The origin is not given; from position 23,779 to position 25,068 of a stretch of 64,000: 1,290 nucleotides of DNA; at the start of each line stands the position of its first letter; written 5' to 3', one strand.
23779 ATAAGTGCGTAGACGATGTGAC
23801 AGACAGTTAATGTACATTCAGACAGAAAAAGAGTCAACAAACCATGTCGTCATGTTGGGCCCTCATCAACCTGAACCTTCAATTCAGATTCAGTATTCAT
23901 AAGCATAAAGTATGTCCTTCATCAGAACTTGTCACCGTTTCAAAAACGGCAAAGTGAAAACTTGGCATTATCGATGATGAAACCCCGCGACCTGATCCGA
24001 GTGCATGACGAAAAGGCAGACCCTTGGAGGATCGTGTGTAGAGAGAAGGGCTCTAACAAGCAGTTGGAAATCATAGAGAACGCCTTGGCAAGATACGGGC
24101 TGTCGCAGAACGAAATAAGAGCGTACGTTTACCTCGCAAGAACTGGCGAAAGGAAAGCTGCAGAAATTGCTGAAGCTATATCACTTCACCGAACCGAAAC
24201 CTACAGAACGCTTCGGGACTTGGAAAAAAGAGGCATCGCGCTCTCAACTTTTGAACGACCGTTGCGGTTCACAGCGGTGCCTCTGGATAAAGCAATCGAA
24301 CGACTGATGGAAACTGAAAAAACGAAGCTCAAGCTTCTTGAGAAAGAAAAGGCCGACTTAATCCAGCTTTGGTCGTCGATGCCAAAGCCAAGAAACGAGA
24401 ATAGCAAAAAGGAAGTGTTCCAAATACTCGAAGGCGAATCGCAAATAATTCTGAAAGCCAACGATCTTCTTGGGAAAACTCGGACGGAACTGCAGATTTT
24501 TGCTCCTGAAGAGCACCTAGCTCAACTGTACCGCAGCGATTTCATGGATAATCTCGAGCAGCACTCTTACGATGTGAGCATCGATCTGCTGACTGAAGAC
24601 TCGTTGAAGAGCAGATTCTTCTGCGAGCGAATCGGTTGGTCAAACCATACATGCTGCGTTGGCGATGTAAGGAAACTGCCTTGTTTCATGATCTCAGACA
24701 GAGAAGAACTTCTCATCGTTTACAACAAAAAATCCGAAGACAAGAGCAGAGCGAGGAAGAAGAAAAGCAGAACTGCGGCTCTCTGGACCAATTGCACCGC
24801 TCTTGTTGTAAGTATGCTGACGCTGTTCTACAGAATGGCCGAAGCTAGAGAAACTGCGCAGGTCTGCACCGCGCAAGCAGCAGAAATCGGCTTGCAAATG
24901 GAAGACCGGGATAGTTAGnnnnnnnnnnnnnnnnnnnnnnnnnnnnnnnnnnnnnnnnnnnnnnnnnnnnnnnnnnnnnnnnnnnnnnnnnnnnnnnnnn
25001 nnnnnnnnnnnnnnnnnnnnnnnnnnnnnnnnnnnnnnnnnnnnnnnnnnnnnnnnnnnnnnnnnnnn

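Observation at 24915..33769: Hydrogenase-less Hdr/MvhD/Nfn redox island adjacent to the ETF/beta-oxidation cluster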

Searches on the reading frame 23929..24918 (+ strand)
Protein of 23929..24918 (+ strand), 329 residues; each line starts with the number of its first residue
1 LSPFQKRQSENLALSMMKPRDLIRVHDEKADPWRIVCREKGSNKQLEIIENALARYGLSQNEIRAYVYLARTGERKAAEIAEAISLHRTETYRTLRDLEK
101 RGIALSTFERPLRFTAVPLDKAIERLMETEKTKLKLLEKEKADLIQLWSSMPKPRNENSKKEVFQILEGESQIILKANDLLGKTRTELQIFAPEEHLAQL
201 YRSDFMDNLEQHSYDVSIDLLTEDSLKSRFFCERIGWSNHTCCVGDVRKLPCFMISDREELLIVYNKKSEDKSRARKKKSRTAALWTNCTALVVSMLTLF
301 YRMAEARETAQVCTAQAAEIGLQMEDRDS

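Call 3: search_protein_families(library=pfam, proteins=[window:23929-24918:+], max_evalue=0.001)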
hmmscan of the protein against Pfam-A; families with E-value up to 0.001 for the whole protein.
window:23929-24918:+ (329 aa): 2 families
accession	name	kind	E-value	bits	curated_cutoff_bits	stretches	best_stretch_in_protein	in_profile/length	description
PF01978.25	TrmB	-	3.9e-14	52.7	25.6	1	53-119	1-67/68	Sugar-specific transcriptional regulator TrmB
PF09339.16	HTH_IclR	-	0.00037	20.6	22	1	68-103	11-47/52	IclR helix-turn-helix domain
